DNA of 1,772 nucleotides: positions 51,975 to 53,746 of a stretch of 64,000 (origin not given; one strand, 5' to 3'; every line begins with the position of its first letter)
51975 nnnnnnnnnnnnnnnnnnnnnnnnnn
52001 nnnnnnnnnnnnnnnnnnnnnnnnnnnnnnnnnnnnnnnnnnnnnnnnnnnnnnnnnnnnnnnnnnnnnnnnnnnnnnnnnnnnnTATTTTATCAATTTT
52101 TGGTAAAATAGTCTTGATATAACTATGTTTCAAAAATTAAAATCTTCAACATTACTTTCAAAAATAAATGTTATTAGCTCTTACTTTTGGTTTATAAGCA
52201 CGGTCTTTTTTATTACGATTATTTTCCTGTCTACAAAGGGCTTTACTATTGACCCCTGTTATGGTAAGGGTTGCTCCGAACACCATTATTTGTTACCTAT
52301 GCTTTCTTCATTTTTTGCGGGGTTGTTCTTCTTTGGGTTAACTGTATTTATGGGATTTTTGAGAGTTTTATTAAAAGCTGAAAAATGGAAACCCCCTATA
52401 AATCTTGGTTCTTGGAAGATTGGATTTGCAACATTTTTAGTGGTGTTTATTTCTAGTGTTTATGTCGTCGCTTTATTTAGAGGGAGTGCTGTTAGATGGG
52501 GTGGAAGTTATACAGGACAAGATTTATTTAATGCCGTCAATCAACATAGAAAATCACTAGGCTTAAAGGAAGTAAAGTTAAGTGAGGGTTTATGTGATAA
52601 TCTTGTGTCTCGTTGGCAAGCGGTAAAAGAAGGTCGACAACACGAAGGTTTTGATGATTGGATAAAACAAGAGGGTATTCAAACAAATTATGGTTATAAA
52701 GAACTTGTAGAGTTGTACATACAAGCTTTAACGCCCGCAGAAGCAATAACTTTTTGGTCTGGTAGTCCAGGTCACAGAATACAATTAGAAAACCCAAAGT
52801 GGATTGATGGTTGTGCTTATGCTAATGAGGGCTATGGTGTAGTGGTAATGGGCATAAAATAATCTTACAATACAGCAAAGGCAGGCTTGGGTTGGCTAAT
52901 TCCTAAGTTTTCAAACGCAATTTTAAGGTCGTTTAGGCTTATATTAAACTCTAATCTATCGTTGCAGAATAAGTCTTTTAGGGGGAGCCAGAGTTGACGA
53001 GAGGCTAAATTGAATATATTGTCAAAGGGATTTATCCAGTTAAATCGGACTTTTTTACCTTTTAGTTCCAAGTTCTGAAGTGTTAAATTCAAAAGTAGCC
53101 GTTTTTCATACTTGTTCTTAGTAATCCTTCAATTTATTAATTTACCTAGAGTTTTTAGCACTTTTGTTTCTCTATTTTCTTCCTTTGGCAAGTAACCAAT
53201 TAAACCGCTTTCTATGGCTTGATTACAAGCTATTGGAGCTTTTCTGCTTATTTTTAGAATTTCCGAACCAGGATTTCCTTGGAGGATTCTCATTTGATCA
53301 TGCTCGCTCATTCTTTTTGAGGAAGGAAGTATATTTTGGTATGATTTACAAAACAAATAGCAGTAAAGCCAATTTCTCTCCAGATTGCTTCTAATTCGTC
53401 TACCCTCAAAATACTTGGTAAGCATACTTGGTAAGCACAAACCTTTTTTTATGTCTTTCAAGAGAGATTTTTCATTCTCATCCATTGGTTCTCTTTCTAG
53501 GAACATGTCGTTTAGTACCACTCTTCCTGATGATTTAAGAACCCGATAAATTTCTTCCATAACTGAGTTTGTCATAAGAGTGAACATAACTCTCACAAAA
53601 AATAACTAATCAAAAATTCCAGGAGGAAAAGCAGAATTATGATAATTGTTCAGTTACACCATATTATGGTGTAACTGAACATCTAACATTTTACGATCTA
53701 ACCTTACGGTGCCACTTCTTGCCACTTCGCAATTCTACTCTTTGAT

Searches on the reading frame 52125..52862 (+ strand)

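Call 26: search_protein_families(library=pfam, proteins=[window:52125-52862:+], max_evalue=0.01)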
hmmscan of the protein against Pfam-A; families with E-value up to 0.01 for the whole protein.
window:52125-52862:+ (245 aa): 1 family
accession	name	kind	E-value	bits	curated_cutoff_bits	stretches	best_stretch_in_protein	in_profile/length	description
PF00188.32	CAP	-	0.0067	17.7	21.1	0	135-237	1-107/117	Cysteine-rich secretory protein family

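Call 61: search_protein_families(library=padloc, proteins=[window:52125-52862:+], max_evalue=0.01)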
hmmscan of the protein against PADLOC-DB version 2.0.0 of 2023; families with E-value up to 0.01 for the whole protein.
window:52125-52862:+ (245 aa): 0 families

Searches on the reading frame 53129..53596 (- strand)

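Call 61: search_protein_families(library=padloc, proteins=[window:53129-53596:-], max_evalue=0.01)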
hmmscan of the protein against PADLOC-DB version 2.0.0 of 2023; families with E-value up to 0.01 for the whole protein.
window:53129-53596:- (155 aa): 1 family
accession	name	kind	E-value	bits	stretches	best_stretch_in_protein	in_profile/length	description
PDLC03350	MTase_II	-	0.0082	13.6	0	8-51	103-146/312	Type II methyltransferase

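Call 72: search_protein_families(library=pfam, proteins=[window:53129-53596:-], max_evalue=0.001)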
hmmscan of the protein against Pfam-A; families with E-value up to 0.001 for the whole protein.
window:53129-53596:- (155 aa): 0 families

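Call 89: search_protein_families(library=phrogs, proteins=[window:53129-53596:-], max_evalue=0.01)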
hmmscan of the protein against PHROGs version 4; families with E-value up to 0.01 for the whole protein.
window:53129-53596:- (155 aa): 0 families
